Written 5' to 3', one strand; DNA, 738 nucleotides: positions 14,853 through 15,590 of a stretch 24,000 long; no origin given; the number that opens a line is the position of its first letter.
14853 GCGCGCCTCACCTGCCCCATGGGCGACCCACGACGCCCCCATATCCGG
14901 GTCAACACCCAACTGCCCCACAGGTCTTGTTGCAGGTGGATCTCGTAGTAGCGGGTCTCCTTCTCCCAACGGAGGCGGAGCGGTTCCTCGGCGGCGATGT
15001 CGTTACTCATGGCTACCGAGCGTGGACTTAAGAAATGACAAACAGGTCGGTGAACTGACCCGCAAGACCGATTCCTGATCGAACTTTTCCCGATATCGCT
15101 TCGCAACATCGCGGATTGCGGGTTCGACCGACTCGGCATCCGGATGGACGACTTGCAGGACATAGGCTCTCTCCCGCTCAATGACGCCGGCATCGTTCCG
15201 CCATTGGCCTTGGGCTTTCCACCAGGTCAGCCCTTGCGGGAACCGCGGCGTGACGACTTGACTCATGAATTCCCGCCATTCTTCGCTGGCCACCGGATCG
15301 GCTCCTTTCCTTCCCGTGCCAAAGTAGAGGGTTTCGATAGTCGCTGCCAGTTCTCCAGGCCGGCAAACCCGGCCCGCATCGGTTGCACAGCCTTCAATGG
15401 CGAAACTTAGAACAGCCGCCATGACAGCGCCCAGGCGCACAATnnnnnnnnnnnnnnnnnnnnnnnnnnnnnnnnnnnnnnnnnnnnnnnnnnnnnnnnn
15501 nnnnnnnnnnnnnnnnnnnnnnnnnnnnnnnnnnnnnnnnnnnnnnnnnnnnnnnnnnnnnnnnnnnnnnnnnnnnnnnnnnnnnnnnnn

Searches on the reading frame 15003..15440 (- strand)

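Call 60: search_protein_families(library=pfam, proteins=[window:15003-15440:-], max_evalue=0.01)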
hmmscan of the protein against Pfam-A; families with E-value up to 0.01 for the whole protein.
window:15003-15440:- (145 aa): 2 families
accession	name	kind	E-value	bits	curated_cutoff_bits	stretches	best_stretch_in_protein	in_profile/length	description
PF12098.13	DUF3574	-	1.1e-33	115.5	25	1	37-136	3-103/103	Protein of unknown function (DUF3574)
PF23780.1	S-AdoMet_lyase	-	0.00011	22.6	28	1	68-137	29-93/133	S-Adenosylmethionine lyase family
